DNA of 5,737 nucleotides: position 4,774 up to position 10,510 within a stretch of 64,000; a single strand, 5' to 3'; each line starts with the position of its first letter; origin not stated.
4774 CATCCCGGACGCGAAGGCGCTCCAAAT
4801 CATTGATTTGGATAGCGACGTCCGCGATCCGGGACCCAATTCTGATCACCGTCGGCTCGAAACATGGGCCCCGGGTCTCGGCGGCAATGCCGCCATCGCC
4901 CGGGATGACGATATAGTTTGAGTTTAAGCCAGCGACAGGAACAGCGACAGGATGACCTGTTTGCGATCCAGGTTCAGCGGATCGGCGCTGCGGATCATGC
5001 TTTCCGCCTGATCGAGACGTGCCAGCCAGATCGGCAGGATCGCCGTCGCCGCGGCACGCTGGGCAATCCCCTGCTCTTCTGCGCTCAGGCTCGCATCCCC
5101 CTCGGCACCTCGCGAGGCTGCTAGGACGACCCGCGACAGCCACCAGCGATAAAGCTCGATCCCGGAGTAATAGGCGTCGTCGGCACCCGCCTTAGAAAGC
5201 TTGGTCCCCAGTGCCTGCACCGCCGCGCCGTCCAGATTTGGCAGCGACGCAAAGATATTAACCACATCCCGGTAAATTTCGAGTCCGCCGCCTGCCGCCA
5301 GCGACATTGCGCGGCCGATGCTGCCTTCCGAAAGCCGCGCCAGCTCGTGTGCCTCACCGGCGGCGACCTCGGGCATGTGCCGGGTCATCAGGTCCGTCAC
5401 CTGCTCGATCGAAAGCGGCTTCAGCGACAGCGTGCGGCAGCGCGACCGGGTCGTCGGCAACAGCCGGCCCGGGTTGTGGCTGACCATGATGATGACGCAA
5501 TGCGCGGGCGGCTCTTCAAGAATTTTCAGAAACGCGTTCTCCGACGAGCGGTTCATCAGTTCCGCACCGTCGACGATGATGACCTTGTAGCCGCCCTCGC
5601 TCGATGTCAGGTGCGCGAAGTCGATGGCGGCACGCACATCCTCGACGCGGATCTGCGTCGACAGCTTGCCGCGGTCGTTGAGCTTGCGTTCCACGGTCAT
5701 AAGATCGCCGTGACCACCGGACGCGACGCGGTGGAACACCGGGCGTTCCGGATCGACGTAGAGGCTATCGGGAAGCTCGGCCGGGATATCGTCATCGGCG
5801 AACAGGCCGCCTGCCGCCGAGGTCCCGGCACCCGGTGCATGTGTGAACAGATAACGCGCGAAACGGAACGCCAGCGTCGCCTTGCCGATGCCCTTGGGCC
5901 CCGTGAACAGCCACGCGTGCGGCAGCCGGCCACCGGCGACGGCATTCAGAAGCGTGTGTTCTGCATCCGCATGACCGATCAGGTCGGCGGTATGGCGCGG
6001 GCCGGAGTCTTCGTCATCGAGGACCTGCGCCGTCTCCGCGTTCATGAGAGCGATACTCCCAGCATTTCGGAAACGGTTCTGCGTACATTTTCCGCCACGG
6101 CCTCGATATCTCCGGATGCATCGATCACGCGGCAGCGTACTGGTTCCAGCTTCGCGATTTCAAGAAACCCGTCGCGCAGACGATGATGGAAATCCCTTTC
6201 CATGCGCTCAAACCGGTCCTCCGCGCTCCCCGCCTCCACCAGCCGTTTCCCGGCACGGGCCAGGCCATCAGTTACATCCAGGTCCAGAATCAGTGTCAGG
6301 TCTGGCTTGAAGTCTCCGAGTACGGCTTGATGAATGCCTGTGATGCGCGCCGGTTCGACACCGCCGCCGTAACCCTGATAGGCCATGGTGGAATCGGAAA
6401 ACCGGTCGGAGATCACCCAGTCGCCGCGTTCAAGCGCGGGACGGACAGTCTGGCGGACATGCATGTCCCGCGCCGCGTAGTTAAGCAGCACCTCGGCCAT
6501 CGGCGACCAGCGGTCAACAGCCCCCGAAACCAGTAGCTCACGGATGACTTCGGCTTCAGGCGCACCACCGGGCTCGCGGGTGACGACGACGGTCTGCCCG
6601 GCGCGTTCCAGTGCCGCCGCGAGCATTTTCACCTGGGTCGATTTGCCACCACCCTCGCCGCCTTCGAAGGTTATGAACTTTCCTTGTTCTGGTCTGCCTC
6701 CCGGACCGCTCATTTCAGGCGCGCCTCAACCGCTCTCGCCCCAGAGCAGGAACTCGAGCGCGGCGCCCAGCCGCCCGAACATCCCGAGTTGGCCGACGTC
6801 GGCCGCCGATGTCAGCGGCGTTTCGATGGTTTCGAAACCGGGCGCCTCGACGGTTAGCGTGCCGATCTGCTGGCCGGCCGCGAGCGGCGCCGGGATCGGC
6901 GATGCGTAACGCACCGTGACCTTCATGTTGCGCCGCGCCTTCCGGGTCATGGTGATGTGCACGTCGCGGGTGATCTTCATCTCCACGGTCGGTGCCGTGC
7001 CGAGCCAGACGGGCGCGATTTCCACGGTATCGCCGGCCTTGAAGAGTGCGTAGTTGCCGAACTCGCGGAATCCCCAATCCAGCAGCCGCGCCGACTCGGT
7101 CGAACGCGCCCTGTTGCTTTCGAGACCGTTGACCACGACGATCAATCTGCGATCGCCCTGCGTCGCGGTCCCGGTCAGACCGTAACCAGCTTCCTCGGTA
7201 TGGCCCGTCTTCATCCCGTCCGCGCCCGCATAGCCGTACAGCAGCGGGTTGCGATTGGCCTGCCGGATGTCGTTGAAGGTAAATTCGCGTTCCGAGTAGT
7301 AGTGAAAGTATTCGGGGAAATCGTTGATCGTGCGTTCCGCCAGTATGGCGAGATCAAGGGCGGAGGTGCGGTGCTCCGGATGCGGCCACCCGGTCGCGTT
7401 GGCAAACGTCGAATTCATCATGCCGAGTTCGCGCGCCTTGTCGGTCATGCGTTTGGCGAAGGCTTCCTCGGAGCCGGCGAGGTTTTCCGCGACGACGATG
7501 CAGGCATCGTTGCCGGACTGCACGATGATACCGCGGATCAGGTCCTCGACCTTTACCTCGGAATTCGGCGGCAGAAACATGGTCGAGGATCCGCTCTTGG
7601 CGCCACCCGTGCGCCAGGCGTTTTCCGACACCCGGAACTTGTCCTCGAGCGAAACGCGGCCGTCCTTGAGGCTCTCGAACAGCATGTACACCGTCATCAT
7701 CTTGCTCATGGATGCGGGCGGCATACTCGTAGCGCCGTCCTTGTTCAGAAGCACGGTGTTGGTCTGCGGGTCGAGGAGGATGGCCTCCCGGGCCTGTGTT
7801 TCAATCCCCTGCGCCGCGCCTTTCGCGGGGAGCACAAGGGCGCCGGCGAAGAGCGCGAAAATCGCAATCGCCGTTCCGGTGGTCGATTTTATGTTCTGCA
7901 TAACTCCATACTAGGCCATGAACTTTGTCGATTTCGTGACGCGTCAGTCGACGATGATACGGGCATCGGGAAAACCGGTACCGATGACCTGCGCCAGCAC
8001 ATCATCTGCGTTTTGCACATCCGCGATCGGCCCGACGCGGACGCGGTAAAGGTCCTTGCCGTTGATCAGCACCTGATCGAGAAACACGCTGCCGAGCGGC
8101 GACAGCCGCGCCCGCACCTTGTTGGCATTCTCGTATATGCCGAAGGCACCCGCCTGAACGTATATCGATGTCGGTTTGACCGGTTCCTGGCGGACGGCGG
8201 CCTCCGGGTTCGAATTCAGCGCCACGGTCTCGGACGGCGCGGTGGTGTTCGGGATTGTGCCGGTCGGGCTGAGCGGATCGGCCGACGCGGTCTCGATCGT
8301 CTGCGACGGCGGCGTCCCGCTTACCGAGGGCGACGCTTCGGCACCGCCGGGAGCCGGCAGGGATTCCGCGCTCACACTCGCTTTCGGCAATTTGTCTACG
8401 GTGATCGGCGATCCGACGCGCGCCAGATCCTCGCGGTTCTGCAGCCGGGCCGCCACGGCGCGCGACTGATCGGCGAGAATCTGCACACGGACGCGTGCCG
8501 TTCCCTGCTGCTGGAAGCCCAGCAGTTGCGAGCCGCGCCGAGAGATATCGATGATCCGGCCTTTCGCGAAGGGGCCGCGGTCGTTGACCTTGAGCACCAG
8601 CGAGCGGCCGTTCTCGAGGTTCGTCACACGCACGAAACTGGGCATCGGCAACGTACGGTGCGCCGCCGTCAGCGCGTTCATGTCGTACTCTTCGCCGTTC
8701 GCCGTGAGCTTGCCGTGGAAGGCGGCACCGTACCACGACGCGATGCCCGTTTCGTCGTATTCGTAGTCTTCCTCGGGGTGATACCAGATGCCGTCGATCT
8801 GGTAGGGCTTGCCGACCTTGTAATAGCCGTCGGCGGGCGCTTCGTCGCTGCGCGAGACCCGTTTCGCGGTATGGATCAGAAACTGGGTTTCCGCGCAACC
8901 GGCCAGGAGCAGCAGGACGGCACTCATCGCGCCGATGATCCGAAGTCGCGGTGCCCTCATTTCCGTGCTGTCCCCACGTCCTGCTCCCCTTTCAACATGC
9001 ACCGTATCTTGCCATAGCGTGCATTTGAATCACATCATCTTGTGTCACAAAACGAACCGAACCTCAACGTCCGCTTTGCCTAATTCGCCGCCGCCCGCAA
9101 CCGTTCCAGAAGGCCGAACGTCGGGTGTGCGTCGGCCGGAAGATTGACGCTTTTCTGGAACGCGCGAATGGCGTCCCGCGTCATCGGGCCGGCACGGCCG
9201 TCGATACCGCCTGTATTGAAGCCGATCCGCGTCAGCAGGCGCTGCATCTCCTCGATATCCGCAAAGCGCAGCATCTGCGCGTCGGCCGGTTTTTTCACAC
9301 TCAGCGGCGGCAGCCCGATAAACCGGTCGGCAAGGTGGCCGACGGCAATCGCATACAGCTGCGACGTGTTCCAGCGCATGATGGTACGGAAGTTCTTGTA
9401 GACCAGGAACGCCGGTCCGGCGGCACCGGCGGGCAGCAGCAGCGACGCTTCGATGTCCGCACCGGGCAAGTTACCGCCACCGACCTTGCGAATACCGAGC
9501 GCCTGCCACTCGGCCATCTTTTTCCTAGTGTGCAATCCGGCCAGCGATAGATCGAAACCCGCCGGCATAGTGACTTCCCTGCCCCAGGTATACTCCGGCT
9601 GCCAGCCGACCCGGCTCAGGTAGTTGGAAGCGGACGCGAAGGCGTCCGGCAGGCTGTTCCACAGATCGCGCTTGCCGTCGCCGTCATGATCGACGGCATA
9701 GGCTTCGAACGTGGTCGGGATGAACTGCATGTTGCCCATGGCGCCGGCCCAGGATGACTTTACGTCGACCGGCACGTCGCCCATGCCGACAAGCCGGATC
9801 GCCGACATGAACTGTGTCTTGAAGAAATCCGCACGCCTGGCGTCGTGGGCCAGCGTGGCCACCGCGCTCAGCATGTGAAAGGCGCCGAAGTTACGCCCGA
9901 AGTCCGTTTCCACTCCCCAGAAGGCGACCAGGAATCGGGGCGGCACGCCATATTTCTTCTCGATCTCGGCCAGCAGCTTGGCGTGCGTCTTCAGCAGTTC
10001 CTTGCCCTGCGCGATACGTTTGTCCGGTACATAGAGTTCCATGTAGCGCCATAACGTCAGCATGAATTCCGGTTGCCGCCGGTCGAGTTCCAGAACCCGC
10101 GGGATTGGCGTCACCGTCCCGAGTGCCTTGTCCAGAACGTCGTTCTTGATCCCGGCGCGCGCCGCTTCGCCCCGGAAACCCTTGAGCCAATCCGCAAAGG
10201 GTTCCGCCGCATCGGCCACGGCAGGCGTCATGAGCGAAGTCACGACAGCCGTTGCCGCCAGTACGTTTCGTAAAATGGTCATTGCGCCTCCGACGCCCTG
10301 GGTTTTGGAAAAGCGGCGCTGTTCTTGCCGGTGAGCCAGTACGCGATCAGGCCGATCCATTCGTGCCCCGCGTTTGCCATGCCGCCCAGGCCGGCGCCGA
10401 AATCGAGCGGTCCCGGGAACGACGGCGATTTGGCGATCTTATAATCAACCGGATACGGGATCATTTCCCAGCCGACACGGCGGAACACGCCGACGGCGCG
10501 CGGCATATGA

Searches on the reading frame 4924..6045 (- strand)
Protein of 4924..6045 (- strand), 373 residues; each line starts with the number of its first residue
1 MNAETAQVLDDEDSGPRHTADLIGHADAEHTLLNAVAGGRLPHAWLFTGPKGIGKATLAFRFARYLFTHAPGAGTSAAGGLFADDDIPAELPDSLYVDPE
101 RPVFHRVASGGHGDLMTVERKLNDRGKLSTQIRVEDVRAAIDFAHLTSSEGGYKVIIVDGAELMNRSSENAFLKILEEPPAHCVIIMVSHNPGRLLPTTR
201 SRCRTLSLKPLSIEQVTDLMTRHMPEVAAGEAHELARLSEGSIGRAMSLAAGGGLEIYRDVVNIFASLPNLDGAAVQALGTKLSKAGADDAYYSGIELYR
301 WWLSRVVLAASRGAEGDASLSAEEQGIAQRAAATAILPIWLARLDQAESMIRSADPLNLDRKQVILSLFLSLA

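Call 52: search_protein_families(library=pfam, proteins=[window:4924-6045:-], max_evalue=0.00001)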
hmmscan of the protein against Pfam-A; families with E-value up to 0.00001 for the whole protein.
window:4924-6045:- (373 aa): 1 family
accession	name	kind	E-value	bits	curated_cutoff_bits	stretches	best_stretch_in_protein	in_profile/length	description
PF13177.12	DNA_pol3_delta2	-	4.1e-35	121.6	27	1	26-211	3-160/161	DNA polymerase III, delta subunit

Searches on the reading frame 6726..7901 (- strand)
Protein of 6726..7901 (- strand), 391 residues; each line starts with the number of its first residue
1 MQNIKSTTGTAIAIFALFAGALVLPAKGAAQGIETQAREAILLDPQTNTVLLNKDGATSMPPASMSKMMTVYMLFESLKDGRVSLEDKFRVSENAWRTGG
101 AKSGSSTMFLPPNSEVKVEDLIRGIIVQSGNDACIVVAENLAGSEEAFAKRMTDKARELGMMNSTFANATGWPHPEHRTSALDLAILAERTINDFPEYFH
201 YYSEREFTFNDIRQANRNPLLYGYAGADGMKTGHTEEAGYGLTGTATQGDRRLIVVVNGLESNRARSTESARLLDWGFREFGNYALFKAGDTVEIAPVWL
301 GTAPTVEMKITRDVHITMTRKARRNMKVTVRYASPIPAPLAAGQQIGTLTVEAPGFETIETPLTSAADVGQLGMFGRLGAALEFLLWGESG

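Call 52: search_protein_families(library=pfam, proteins=[window:6726-7901:-], max_evalue=0.00001)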
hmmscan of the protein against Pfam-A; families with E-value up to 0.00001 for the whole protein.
window:6726-7901:- (391 aa): 3 families
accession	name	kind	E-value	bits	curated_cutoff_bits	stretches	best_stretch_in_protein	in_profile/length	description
PF00768.25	Peptidase_S11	-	6.9e-73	245.5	27.6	1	33-258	8-235/239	D-alanyl-D-alanine carboxypeptidase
PF07943.18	PBP5_C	-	1.7e-14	54.1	21.2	1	281-370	1-90/91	Penicillin-binding protein 5, C-terminal domain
PF13354.11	Beta-lactamase2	-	2.4e-10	40.5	22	1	44-189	6-144/214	Beta-lactamase enzyme family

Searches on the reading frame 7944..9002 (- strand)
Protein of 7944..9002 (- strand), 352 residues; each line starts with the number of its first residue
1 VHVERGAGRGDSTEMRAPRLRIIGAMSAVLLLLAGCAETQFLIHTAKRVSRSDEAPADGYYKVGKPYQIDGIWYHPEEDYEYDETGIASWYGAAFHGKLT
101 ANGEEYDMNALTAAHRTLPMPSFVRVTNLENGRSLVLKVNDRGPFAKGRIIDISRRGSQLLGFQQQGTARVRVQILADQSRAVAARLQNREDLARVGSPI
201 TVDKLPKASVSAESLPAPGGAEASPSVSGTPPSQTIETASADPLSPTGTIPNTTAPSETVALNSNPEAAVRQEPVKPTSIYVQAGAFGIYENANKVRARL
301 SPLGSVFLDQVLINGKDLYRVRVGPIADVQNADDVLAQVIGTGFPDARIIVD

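Call 47: search_protein_families(library=pfam, proteins=[window:7944-9002:-], max_evalue=0.01)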
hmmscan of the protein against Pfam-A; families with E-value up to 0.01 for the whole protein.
window:7944-9002:- (352 aa): 2 families
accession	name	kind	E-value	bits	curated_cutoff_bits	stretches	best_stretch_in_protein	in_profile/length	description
PF03330.24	DPBB_1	-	5.8e-22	78.2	28.8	1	84-173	2-83/83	Lytic transglycolase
PF05036.18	SPOR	-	1e-12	48.6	21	1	277-339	2-64/76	SPOR domain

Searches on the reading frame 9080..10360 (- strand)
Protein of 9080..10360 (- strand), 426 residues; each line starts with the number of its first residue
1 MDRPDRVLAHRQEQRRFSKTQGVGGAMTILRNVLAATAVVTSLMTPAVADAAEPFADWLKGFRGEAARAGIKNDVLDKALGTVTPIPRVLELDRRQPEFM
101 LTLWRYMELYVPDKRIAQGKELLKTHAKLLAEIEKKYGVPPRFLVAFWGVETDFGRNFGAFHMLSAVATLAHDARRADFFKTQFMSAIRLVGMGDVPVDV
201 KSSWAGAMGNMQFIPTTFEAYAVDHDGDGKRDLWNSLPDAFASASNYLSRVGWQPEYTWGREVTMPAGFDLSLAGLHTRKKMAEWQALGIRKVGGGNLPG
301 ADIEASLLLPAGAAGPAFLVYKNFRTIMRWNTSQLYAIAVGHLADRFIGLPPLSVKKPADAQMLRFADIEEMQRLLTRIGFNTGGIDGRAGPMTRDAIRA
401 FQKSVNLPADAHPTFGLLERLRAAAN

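Call 47: search_protein_families(library=pfam, proteins=[window:9080-10360:-], max_evalue=0.01)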
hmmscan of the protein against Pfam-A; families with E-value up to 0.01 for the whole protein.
window:9080-10360:- (426 aa): 2 families
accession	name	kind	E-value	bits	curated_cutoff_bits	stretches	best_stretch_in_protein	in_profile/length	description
PF13406.11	SLT_2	-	1e-109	366.7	24.3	1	55-345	2-292/292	Transglycosylase SLT domain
PF01471.23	PG_binding_1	-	3.3e-12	46.8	23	1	368-419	4-55/57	Putative peptidoglycan binding domain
